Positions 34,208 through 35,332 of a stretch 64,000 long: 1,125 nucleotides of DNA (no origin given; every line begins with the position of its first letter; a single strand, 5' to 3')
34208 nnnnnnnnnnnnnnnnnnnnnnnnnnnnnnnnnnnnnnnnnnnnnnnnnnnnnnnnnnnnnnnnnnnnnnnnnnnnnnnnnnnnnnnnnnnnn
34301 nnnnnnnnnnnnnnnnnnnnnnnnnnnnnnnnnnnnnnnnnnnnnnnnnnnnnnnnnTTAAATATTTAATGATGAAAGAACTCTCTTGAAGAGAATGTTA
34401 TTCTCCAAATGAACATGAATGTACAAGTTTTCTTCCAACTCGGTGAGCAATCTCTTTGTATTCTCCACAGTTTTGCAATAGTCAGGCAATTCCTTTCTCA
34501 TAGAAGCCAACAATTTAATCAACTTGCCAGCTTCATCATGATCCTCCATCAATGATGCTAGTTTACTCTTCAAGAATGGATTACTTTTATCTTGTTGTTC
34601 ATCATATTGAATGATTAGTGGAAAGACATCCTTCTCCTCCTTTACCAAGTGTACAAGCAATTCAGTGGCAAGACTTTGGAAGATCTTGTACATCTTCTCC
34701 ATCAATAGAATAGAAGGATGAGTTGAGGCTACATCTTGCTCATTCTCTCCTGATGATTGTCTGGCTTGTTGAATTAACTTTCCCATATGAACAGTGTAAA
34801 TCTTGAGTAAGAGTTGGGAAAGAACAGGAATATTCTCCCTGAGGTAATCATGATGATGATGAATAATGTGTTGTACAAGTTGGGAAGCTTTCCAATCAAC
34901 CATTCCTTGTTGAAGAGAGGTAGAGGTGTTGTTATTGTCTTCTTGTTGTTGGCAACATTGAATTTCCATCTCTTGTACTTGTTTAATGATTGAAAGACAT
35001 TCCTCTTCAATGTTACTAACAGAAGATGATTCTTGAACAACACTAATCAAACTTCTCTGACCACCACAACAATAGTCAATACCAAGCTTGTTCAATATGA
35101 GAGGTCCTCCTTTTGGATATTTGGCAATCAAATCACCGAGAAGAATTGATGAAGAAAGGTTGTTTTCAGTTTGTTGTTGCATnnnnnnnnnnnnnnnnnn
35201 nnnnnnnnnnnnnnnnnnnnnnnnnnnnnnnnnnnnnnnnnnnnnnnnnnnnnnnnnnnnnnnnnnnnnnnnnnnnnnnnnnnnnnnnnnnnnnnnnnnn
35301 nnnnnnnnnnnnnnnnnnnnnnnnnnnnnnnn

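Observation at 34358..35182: Bacterial-type RIC/YtfE (repair of iron centres) di-iron protein encoded as an intron-less gene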

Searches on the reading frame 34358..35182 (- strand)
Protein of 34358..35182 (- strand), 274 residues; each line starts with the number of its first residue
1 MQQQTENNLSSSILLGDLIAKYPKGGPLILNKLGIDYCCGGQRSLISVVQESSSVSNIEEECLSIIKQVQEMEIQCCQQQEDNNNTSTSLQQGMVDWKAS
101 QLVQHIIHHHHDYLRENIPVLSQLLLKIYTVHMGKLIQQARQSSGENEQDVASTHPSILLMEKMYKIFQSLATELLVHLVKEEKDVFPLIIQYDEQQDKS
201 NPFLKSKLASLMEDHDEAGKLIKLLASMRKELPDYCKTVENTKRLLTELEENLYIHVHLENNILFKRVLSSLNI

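Call 3: search_protein_families(library=pfam, proteins=[window:34358-35182:-], max_evalue=0.01)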
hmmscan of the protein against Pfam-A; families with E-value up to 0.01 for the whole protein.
window:34358-35182:- (274 aa): 2 families
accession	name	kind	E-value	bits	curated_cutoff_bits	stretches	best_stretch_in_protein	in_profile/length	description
PF01814.28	Hemerythrin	-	6e-12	46.6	25.3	1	105-267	4-126/127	Hemerythrin HHE cation binding domain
PF04405.19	ScdA_N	-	2.2e-07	30.9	32.5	1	15-52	5-41/56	Domain of Unknown function (DUF542)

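Call 4: search_protein_families(library=ncbifam, proteins=[window:34358-35182:-], max_evalue=0.01)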
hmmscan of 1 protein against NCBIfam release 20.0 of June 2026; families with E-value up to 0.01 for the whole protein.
window:34358-35182:- (274 aa): 4 families
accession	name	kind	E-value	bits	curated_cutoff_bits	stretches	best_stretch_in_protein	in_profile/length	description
TIGR03652.1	FeS_repair_RIC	equivalog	2e-39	135.6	204.7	2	161-268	108-216/216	iron-sulfur cluster repair di-iron protein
NF009777.0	PRK13276.1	equivalog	9.1e-23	81.2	259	2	154-268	111-223/224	iron-sulfur cluster repair di-iron protein ScdA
NF008221.0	PRK10992.1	equivalog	3e-21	75.9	254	2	166-270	117-218/220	iron-sulfur cluster repair protein YtfE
NF041614.1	FeSrepair_DnrN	equivalog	4.4e-11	43.3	300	1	149-271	39-157/157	iron-sulfur cluster repair protein DnrN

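Call 5: search_solved_structures(query=window:34358-35182:-, max_evalue=0.01, show_alignments=2)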
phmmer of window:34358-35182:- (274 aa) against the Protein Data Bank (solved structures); distinct sequences matched with E-value up to 0.01: 6.
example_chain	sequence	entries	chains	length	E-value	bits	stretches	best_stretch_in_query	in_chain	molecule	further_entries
9r7j_A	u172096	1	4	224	1.2e-15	60.9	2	154-268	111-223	Iron-sulfur cluster repair protein ScdA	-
5fnn_A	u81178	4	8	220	3.1e-14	56.2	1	165-270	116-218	IRON-SULFUR CLUSTER REPAIR PROTEIN YTFE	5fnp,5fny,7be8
7bha_A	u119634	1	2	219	3.3e-14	56.2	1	165-270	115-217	Iron-sulfur cluster repair protein YtfE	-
7bhb_A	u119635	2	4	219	9e-14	54.7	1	165-270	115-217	Iron-sulfur cluster repair protein YtfE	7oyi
7bhc_A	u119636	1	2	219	1.3e-13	54.2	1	171-270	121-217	Iron-sulfur cluster repair protein YtfE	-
9j47_A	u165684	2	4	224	1.3e-12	51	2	154-268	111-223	Iron-sulfur cluster repair protein ScdA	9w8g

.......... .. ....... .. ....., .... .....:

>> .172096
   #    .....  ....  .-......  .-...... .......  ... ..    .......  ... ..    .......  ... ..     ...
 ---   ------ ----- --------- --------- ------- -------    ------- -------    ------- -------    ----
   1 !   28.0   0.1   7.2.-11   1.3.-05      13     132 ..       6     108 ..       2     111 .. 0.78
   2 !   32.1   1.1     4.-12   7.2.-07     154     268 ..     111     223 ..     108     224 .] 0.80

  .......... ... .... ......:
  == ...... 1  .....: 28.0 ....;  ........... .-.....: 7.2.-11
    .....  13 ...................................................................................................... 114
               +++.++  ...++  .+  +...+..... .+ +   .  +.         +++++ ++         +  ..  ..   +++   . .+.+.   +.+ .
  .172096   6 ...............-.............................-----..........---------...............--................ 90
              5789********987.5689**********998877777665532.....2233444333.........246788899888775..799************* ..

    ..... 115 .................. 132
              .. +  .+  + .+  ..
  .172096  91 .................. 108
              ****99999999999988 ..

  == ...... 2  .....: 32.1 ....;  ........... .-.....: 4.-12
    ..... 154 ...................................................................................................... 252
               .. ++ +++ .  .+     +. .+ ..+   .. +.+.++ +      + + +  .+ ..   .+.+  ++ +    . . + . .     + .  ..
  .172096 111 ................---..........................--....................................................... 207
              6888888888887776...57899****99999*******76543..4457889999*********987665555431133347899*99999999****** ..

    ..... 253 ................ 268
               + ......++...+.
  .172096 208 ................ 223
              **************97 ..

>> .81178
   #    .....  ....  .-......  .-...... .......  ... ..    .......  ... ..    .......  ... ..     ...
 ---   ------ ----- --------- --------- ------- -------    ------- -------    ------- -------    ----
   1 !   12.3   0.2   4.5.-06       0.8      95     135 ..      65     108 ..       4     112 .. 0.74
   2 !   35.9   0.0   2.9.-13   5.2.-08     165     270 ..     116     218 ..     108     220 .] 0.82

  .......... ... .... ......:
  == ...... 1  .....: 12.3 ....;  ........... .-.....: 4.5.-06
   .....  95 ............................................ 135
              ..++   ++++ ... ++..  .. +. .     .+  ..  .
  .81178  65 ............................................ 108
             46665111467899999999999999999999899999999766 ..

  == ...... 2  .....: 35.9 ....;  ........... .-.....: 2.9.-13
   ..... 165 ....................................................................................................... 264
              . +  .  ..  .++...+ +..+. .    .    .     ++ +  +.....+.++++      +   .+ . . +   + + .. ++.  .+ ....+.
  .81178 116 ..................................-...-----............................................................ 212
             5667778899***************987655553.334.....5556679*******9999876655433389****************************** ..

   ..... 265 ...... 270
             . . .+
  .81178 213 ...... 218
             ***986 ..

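Call 6: find_homologous_proteins(query=window:34358-35182:-)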
Query window:34358-35182:- (274 aa): 3709 proteins with E <= 0.001 among 4395 candidates; the best 120 are listed.
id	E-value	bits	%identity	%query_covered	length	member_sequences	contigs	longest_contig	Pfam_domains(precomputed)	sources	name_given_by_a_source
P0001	1.4e-172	590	100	100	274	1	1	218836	PF01814.29,PF04405.20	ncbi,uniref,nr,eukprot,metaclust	ncbi:predicted protein [Naegleria gruberi]|uniref:Predicted protein n=1 Tax=Naegleria gruberi TaxID=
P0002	1.9e-70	255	52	98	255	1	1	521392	PF01814.29,PF04405.20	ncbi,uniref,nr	ncbi:hypothetical protein C9374_007766 [Naegleria lovaniensis]|uniref:Hemerythrin-like domain-contai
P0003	3.9e-68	248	51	97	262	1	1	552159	PF01814.29,PF04405.20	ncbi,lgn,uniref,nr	ncbi:hypothetical protein FDP41_008121 [Naegleria fowleri]|uniref:Hemerythrin-like domain-containing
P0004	7.7e-32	129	36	92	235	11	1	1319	PF01814.29,PF04405.20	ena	-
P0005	1.4e-27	115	31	95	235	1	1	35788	PF01814.29,PF04405.20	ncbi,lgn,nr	ncbi:MAG: iron-sulfur cluster repair di-iron protein [Alicyclobacillus sp.]|nr:iron-sulfur cluster r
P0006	1.7e-27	115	32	96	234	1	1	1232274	PF01814.29,PF04405.20,PF08984.17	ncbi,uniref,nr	ncbi:iron-sulfur cluster repair di-iron protein [Bacillus sp. Marseille-P3661]|uniref:iron-sulfur cl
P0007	4.8e-27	113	31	96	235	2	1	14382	PF01814.29,PF04405.20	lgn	-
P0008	9.5e-27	112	32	93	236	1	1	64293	PF01814.29,PF04405.20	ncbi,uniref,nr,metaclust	ncbi:iron-sulfur cluster repair di-iron protein [Bacillus marinisedimentorum]|uniref:iron-sulfur clu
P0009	1.8e-26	111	32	94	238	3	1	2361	PF01814.29,PF04405.20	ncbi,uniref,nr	ncbi:iron-sulfur cluster repair di-iron protein [Caldalkalibacillus thermarum]|uniref:iron-sulfur cl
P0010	2.7e-26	111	29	96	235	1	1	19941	PF01814.29,PF04405.20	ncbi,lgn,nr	ncbi:MAG: iron-sulfur cluster repair di-iron protein [Alicyclobacillaceae bacterium]|nr:iron-sulfur 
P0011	3.0e-26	110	32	96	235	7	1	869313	PF01814.29,PF04405.20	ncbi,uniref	ncbi:iron-sulfur cluster repair di-iron protein [Bacillus cereus]|uniref:iron-sulfur cluster repair 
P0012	3.2e-26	110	34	93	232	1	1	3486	PF01814.29,PF04405.20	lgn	-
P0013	4.5e-25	107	32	96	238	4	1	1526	PF01814.29,PF04405.20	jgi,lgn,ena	-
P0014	6.5e-25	106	31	92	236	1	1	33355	PF01814.29,PF04405.20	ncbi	-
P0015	9.4e-25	106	31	97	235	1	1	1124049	PF01814.29,PF04405.20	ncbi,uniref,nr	ncbi:iron-sulfur cluster repair di-iron protein [Chengkuizengella axinellae]|uniref:Iron-sulfur clus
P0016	1.0e-24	105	32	95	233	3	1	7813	PF01814.29,PF04405.20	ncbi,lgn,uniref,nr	ncbi:iron-sulfur cluster repair di-iron protein [Anoxybacillus salavatliensis]|uniref:iron-sulfur cl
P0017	1.1e-24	105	32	95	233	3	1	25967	PF01814.29,PF04405.20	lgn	-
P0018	1.2e-24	105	33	94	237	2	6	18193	PF01814.29,PF04405.20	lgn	-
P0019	1.4e-24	105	30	97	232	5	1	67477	PF01814.29,PF04405.20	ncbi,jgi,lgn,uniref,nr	ncbi:iron-sulfur cluster repair di-iron protein [Anoxybacillus flavithermus]|uniref:Regulator of cel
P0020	1.8e-24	105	32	96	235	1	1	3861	PF01814.29,PF04405.20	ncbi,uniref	ncbi:iron-sulfur cluster repair di-iron protein [Bacillus sp. JJ1127]|uniref:iron-sulfur cluster rep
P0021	2.4e-24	104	30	97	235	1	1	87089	PF01814.29,PF04405.20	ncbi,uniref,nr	ncbi:iron-sulfur cluster repair di-iron protein [Chengkuizengella marina]|uniref:Iron-sulfur cluster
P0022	2.7e-24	104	31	95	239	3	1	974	PF01814.29,PF04405.20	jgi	jgi:regulator of cell morphogenesis and NO signaling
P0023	2.8e-24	104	33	94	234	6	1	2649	PF01814.29,PF04405.20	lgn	-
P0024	3.6e-24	104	32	96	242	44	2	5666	PF01814.29,PF04405.20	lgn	-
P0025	4.2e-24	103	31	97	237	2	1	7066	PF01814.29,PF04405.20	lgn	-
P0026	4.3e-24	103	35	93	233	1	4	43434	PF01814.29,PF04405.20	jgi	jgi:regulator of cell morphogenesis and NO signaling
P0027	4.5e-24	103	33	93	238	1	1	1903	PF01814.29,PF04405.20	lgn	-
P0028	5.0e-24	103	32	96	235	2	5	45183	PF01814.29,PF04405.20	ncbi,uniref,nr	ncbi:iron-sulfur cluster repair di-iron protein [Bacillus pseudomycoides]|uniref:Iron-sulfur cluster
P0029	5.4e-24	103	32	96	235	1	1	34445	PF01814.29,PF04405.20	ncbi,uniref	ncbi:iron-sulfur cluster repair di-iron protein [Bacillus sp. NPDC094106]|uniref:iron-sulfur cluster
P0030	6.1e-24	103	32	93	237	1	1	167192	PF01814.29,PF04405.20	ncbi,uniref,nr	ncbi:iron-sulfur cluster repair di-iron protein [Desertibacillus haloalkaliphilus]|uniref:iron-sulfu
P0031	7.6e-24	103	35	94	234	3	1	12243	PF01814.29,PF04405.20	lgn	-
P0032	1.1e-23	102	32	93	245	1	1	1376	PF01814.29,PF04405.20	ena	-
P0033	1.5e-23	102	32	96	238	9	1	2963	PF01814.29,PF04405.20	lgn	-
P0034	2.3e-23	101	31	96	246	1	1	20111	PF01814.29,PF04405.20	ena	-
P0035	2.5e-23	101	32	96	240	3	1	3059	PF01814.29,PF04405.20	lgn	-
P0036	2.5e-23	101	31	96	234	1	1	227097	PF01814.29,PF04405.20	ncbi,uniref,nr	ncbi:iron-sulfur cluster repair di-iron protein [Oceanobacillus halotolerans]|uniref:iron-sulfur clu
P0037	3.1e-23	101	33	94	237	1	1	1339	PF01814.29,PF04405.20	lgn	-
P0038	3.3e-23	100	35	87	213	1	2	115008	PF01814.29,PF04405.20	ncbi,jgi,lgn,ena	jgi:regulator of cell morphogenesis and NO signaling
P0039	3.6e-23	100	32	88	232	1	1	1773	PF01814.29,PF04405.20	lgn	-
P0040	4.3e-23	100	33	94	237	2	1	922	PF01814.29,PF04405.20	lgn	-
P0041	5.1e-23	100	31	95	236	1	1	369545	PF01814.29,PF04405.20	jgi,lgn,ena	-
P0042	5.6e-23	100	31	97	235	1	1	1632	PF01814.29,PF04405.20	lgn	-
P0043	6.0e-23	100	32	94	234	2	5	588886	PF01814.29,PF04405.20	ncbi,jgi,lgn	jgi:regulator of cell morphogenesis and NO signaling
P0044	6.1e-23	100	32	93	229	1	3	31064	PF01814.29,PF04405.20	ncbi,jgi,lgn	-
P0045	6.4e-23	100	30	94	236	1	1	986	PF01814.29,PF04405.20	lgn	-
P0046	7.1e-23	99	31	94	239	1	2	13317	PF01814.29,PF04405.20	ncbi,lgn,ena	-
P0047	8.7e-23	99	31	95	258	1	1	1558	PF01814.29,PF04405.20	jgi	jgi:regulator of cell morphogenesis and NO signaling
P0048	9.3e-23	99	30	92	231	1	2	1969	PF01814.29,PF04405.20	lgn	-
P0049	9.7e-23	99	32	96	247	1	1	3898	PF01814.29,PF04405.20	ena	-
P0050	1.1e-22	99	31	93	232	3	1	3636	PF01814.29,PF04405.20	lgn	-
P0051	1.1e-22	99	30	95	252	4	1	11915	PF01814.29,PF04405.20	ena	-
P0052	1.2e-22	99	29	95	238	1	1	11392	PF01814.29,PF04405.20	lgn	-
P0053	1.4e-22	98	31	97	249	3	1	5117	PF01814.29,PF04405.20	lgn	-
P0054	1.6e-22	98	29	95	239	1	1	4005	PF01814.29,PF04405.20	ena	-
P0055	1.6e-22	98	31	93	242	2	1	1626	PF01814.29,PF04405.20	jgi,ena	-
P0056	1.8e-22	98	30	95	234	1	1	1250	PF01814.29,PF04405.20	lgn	-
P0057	2.1e-22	98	29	96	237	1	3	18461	PF01814.29,PF04405.20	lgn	-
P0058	2.2e-22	98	31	92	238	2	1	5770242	PF01814.29,PF04405.20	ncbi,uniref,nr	ncbi:iron-sulfur cluster repair di-iron protein [Paenibacillus sp. IHBB 10380]|uniref:iron-sulfur cl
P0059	2.4e-22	98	32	93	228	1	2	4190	PF01814.29,PF04405.20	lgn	-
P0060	2.5e-22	98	31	95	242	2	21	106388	PF01814.29,PF04405.20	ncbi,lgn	-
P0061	2.7e-22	97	30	93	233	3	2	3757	PF01814.29,PF04405.20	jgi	jgi:regulator of cell morphogenesis and NO signaling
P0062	3.3e-22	97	31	95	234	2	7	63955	PF01814.29,PF04405.20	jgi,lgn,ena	-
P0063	3.8e-22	97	29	95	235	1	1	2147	PF01814.29,PF04405.20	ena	-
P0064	4.0e-22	97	30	97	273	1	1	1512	PF01814.29,PF04405.20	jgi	jgi:regulator of cell morphogenesis and NO signaling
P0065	4.2e-22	97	31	96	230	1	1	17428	PF01814.29,PF04405.20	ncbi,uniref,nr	ncbi:iron-sulfur cluster repair di-iron protein [Virgibacillus sp. C22-A2]|uniref:Iron-sulfur cluste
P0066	4.9e-22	97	28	95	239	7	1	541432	PF01814.29,PF04405.20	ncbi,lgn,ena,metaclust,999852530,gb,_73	metaclust:\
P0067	5.3e-22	97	28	95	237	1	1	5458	PF01814.29,PF04405.20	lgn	-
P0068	5.3e-22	97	31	94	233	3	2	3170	PF01814.29,PF04405.20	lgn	-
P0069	5.9e-22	96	28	95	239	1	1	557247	PF01814.29,PF04405.20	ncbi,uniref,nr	ncbi:iron-sulfur cluster repair di-iron protein [Paenibacillus glacialis]|uniref:Hemerythrin-like do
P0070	6.2e-22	96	30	88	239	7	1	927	PF01814.29,PF04405.20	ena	-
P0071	7.4e-22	96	30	92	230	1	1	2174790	PF01814.29,PF04405.20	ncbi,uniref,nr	ncbi:Iron-sulfur cluster repair protein YtfE [Lentibacillus sp. JNUCC-1]|uniref:iron-sulfur cluster 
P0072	7.8e-22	96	31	95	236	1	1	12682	PF01814.29,PF04405.20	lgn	-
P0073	7.9e-22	96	31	94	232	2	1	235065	PF01814.29,PF04405.20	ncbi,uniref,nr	ncbi:iron-sulfur cluster repair di-iron protein [Paenibacillus sp.]|uniref:iron-sulfur cluster repai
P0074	8.2e-22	96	32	95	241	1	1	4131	PF01814.29,PF04405.20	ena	-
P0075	8.8e-22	96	29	96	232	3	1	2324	PF01814.29,PF04405.20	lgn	-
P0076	9.3e-22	96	32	98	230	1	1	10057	PF01814.29,PF04405.20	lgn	-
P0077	1.1e-21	96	31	92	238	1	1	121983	PF01814.29,PF04405.20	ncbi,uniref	ncbi:regulator of cell morphogenesis and NO signaling [Paenibacillus sp. DS2015]|uniref:iron-sulfur 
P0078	1.1e-21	95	28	95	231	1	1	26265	PF01814.29,PF04405.20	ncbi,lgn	-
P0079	1.1e-21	95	32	89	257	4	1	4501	PF01814.29,PF04405.20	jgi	jgi:regulator of cell morphogenesis and NO signaling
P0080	1.3e-21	95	29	95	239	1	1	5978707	PF01814.29,PF04405.20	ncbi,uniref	ncbi:iron-sulfur cluster repair di-iron protein [Paenibacillus sp. FA6]|uniref:iron-sulfur cluster r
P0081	1.4e-21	95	30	95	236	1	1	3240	PF01814.29,PF04405.20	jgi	jgi:regulator of cell morphogenesis and NO signaling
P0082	1.7e-21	95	31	95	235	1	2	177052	PF01814.29,PF04405.20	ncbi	-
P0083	1.8e-21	95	31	95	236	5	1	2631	PF01814.29,PF04405.20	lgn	-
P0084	1.8e-21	95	34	95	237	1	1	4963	PF01814.29,PF04405.20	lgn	-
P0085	1.9e-21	95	32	96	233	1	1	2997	PF01814.29,PF04405.20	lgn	-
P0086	2.1e-21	95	33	97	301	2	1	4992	PF01814.29,PF10006.15,PF04405.20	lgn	-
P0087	2.3e-21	94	33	93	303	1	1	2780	PF01814.29,PF04405.20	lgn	-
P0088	2.3e-21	94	31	88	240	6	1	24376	PF01814.29,PF04405.20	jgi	jgi:regulator of cell morphogenesis and NO signaling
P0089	2.3e-21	94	30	96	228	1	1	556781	PF01814.29,PF04405.20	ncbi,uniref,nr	ncbi:iron-sulfur cluster repair di-iron protein [Robertkochia aurantiaca]|uniref:iron-sulfur cluster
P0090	2.4e-21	94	32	96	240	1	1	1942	PF01814.29,PF04405.20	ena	-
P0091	2.5e-21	94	31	93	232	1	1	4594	PF01814.29,PF04405.20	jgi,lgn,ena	-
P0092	2.5e-21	94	31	95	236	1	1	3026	PF01814.29,PF04405.20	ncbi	-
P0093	2.5e-21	94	30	95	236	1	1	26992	PF01814.29,PF04405.20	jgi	jgi:regulator of cell morphogenesis and NO signaling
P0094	2.8e-21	94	28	95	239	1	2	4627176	PF01814.29,PF04405.20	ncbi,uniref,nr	ncbi:iron-sulfur cluster repair di-iron protein [Paenibacillus crassostreae]|uniref:Iron-sulfur clus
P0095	2.8e-21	94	27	95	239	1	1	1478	PF01814.29,PF04405.20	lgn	-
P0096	3.2e-21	94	31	95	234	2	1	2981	PF01814.29,PF04405.20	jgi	jgi:regulator of cell morphogenesis and NO signaling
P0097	3.2e-21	94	30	89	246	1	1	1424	PF01814.29,PF04405.20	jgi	-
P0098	3.3e-21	94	30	96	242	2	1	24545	PF01814.29,PF04405.20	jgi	jgi:regulator of cell morphogenesis and NO signaling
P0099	3.3e-21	94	31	95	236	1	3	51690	PF01814.29,PF04405.20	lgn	-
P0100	3.3e-21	94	32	88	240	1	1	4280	PF01814.29,PF04405.20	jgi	jgi:regulator of cell morphogenesis and NO signaling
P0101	3.4e-21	94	30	93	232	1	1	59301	PF01814.29,PF04405.20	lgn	-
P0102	3.4e-21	94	30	96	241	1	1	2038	PF01814.29,PF04405.20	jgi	jgi:regulator of cell morphogenesis and NO signaling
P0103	3.4e-21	94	30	88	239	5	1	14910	PF01814.29,PF04405.20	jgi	jgi:regulator of cell morphogenesis and NO signaling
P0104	3.5e-21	94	31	95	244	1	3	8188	PF01814.29,PF04405.20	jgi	jgi:regulator of cell morphogenesis and NO signaling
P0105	3.5e-21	94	32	88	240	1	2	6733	PF01814.29,PF04405.20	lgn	-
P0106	3.7e-21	94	30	96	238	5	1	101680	PF01814.29,PF04405.20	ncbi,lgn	-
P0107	3.9e-21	94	31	92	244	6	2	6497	PF01814.29,PF04405.20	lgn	-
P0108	4.0e-21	94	29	97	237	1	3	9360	PF01814.29,PF04405.20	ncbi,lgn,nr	ncbi:MAG TPA: iron-sulfur cluster repair di-iron protein [Symbiobacteriaceae bacterium]|nr:iron-sulf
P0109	4.1e-21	94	30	95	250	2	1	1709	PF01814.29,PF04405.20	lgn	-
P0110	4.2e-21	94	30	95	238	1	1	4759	PF01814.29,PF04405.20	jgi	-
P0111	4.2e-21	94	32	92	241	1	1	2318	PF01814.29,PF04405.20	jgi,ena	-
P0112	4.5e-21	93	30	95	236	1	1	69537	PF01814.29,PF04405.20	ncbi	-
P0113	4.9e-21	93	31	96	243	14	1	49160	PF01814.29,PF04405.20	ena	-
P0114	5.5e-21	93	32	93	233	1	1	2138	PF01814.29,PF04405.20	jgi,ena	-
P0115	5.6e-21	93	28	95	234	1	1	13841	PF01814.29,PF04405.20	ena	-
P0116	5.8e-21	93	30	95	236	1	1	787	PF01814.29,PF04405.20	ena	-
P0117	6.4e-21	93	30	91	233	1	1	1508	PF01814.29,PF04405.20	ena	-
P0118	7.2e-21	93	31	94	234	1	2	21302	PF01814.29,PF04405.20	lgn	-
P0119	7.5e-21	93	33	95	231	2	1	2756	PF01814.29,PF04405.20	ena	-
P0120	7.8e-21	93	30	92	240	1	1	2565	PF01814.29,PF04405.20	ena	-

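Call 13: find_encoding_contigs(protein=P0003, flank=8000, max_places=3)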
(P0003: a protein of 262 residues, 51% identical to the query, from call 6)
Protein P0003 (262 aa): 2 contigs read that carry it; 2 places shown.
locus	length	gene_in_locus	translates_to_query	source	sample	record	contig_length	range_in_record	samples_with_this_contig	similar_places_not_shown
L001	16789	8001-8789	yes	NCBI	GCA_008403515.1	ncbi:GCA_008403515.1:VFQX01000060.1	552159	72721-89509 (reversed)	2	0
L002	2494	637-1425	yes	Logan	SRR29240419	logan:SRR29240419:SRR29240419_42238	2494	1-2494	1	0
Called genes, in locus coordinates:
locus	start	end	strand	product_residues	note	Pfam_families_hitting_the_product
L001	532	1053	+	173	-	-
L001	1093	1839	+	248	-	-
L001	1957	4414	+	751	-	PF00888:Cullin, PF26557:Cullin_AB, PF10557:Cullin_Nedd8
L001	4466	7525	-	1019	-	PF10236:DAP3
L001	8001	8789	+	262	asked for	PF04405:ScdA_N, PF01814:Hemerythrin (weak)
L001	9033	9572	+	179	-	PF07162:B9-C2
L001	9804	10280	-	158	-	PF00125:Histone, PF26281:Histone_ABTB, PF00808:CBFD_NFYB_HMF (weak)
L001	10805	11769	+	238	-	-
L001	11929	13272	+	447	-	-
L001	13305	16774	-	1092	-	PF00621:RhoGEF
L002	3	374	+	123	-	?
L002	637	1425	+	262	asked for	PF04405:ScdA_N, PF01814:Hemerythrin (weak)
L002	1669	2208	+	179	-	PF07162:B9-C2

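Call 14: find_encoding_contigs(protein=P0002, flank=8000, max_places=3)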
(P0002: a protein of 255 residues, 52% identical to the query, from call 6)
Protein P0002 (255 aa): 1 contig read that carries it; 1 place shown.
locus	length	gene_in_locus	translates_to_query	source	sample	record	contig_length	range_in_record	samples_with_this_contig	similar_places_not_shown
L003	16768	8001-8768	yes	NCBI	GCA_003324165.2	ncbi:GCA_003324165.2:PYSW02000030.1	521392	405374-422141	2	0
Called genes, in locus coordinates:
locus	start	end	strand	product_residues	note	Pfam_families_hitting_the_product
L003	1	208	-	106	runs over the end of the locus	-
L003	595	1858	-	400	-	PF18290:Nudix_hydro, PF00293:NUDIX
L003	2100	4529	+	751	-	PF00888:Cullin, PF26557:Cullin_AB, PF10557:Cullin_Nedd8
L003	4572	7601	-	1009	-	PF10236:DAP3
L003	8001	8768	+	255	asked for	PF04405:ScdA_N, PF01814:Hemerythrin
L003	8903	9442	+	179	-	PF07162:B9-C2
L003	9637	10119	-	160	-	PF00125:Histone, PF26281:Histone_ABTB, PF00808:CBFD_NFYB_HMF (weak)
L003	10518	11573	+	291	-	-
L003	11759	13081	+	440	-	-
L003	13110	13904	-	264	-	-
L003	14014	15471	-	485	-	-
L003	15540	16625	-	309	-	PF00621:RhoGEF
